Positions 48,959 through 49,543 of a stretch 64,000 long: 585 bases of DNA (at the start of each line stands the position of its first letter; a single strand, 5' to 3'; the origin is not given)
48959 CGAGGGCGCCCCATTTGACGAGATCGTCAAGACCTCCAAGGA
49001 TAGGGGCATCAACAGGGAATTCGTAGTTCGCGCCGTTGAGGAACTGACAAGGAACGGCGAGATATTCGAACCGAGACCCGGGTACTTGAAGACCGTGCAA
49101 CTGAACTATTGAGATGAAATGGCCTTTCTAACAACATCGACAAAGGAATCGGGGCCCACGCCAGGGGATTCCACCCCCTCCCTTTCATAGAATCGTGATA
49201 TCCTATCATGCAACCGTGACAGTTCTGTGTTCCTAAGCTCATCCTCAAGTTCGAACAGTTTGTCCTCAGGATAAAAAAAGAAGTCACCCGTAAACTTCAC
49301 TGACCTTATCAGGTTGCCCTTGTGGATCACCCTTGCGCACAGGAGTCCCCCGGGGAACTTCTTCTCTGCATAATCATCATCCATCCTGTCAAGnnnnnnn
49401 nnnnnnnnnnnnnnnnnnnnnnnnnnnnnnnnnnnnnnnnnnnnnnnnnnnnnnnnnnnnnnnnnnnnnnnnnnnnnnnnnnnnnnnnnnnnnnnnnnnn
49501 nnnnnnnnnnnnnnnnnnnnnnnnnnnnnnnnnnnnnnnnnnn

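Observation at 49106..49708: In-frame fusion of RNase P subunit Rpp21 with an LplB-like (lipoate-protein ligase C-terminal) domain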

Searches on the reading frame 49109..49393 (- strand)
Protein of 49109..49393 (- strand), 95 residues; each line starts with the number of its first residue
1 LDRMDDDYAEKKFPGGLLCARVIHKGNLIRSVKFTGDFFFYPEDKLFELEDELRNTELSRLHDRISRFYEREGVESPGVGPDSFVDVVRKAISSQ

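Call 3: search_protein_families(library=pfam, proteins=[window:49109-49363:-], max_evalue=1)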
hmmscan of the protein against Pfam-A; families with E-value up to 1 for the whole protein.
window:49109-49363:- (85 aa): 1 family
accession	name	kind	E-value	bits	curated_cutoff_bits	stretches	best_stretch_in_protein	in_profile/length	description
PF10437.14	Lip_prot_lig_C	-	2.8e-05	24.4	24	1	1-50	10-57/85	Bacterial lipoate protein ligase C-terminus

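Call 4: search_protein_families(library=ncbifam, proteins=[window:49109-49363:-], max_evalue=1)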
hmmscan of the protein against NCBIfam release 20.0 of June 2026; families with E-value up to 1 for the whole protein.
window:49109-49363:- (85 aa): 4 families
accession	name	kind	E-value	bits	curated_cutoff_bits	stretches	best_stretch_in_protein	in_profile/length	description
NF053749.1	LplB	equivalog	9.1e-15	54.6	65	1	2-82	4-86/86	lipoate-protein ligase small subunit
NF053751.1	LplAB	exception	0.00037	19.6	550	1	4-83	7-90/348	lipoate-protein ligase LplAB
TIGR00545.2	lipoyltrans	equivalog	0.031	13.2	280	1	1-50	252-299/328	lipoate--protein ligase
NF053790.1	LplA_LipA_fuse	exception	0.047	12.2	800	1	2-50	248-296/606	bifunctional lipoate--protein ligase/lipoyl synthase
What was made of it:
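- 49115..49372 (-): LplB-type domain (lipoate-protein ligase small subunit / Lip_prot_lig_C), residues ~113-198, with a beta3-alpha3 fold. NCBIfam LplB covers profile positions 2-86 of 86, E=3e-14 (call 4).
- On LplB (lipoate-protein ligase small subunit; Lip_prot_lig_C): Profile positions 2-86 of 86 are covered, E=3e-14 (call 4).
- Closest known: LplB, small subunit of the bipartite archaeal lipoate-protein ligase. Same: Full-length coverage of the NCBIfam LplB profile (call 4).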

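Call 43: find_homologous_proteins(query=window:49109-49393:-)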
Query window:49109-49393:- (95 aa): 6 proteins with E <= 0.001 among 9 candidates.
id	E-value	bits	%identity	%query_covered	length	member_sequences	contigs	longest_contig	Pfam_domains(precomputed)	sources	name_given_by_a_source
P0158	8.0e-15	73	49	80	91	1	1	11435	PF10437.15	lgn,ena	-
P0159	3.7e-13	67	44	81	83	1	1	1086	PF10437.15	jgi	-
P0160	1.7e-12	65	48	77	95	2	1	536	PF10437.15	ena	-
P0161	1.4e-10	59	45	78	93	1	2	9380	PF10437.15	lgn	-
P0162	1.6e-10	59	41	78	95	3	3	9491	PF10437.15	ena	-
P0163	8.6e-6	44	45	63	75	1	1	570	PF10437.15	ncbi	-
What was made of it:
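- Tried and rejected: A search with the C-domain alone gave only 6 unnamed hits (call 43).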

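Call 44: find_encoding_contigs(protein=P0158, flank=6000, max_places=1)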
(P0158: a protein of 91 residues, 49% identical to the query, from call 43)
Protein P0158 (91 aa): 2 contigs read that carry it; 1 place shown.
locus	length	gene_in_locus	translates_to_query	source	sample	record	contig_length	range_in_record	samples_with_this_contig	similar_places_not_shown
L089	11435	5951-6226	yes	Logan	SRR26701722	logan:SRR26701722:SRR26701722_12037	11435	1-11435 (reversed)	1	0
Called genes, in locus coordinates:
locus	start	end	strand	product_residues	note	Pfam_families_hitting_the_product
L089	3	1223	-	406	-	PF04389:Peptidase_M28 (weak), PF01546:Peptidase_M20, PF07687:M20_dimer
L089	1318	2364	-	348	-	PF08240:ADH_N, PF16912:Glu_dehyd_C, PF00107:ADH_zinc_N, PF13602:ADH_zinc_N_2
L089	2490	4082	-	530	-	PF02163:Peptidase_M50, PF00595:PDZ (faint), PF13180:PDZ_2, PF17820:PDZ_6 (weak)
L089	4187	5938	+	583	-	PF00009:GTP_EFTU, PF01926:MMR_HSR1 (weak), PF03029:ATP_bind_1 (faint), PF03144:GTP_EFTU_D2, PF11987:IF-2, PF14578:GTP_EFTU_D4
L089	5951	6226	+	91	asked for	PF10437:Lip_prot_lig_C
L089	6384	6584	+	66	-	PF21965:SAMP2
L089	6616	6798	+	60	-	-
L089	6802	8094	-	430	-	PF01837:HcyBio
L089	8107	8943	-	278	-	PF13292:DXP_synthase_N, PF00456:Transketolase_N, PF09364:XFP_N (faint), PF00676:E1_dh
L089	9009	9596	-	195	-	-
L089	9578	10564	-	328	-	PF00814:TsaD, PF22521:HypF_C_2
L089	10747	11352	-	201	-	-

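Call 45: find_encoding_contigs(protein=P0161, flank=6000, max_places=1)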
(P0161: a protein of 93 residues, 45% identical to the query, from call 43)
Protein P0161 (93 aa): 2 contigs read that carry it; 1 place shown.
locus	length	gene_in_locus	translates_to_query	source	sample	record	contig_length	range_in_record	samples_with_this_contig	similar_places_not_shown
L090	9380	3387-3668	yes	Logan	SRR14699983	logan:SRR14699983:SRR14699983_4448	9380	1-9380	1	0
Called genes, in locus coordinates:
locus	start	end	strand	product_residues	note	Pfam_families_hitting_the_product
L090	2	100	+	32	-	?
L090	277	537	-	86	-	PF15919:HicB_lk_antitox, PF21748:UPF0150 (weak)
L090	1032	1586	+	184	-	PF01769:MgtE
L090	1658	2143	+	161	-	PF01769:MgtE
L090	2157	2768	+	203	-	PF01895:PhoU (weak), PF02080:TrkA_C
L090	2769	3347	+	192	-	PF01895:PhoU, PF02080:TrkA_C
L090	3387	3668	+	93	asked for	PF10437:Lip_prot_lig_C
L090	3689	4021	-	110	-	-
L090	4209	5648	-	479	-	PF13088:BNR_2 (faint), PF02012:BNR (faint)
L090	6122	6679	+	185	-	-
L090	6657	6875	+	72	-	-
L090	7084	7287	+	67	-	PF02597:ThiS (weak), PF21965:SAMP2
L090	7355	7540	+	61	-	-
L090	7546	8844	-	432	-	PF01837:HcyBio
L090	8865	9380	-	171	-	?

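Call 57: find_homologous_proteins(query=A3, max_evalue=0.00001)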
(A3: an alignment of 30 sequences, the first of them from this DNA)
Query A3 (30 sequences) (92 aa, profile of the alignment): 1555 proteins with E <= 0.00001 among 4080 candidates; the best 120 are listed.
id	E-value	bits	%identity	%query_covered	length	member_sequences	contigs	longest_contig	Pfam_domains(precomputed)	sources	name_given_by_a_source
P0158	4.1e-29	118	49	83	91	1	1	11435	PF10437.15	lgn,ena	-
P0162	1.8e-28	116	41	80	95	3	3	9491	PF10437.15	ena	-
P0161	1.9e-28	116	45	80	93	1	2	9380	PF10437.15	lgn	-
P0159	8.2e-28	114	44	84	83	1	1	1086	PF10437.15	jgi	-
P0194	1.1e-27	114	38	92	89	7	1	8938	PF10437.15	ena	-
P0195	3.5e-27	112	37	92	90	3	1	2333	PF10437.15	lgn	-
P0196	3.7e-27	112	38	92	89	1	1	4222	PF10437.15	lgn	-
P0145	4.3e-27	112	46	68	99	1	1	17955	PF10437.15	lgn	-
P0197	5.9e-27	111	37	92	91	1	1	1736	PF10437.15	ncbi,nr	ncbi:MAG: lipoate--protein ligase family protein [Hadesarchaea archaeon]|nr:lipoate--protein ligase 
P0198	6.7e-27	111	38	92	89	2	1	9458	PF10437.15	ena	-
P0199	1.5e-26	110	40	92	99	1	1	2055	PF10437.15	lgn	-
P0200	1.7e-26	110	37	95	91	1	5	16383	PF10437.15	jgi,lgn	jgi:hypothetical protein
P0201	1.9e-26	110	36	90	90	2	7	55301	PF10437.15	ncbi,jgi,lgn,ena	ncbi:MAG: lipoate protein ligase C-terminal domain-containing protein [Candidatus Hadarchaeales arch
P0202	2.2e-26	109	36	90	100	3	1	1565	PF10437.15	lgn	-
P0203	2.6e-26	109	44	90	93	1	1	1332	PF10437.15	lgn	-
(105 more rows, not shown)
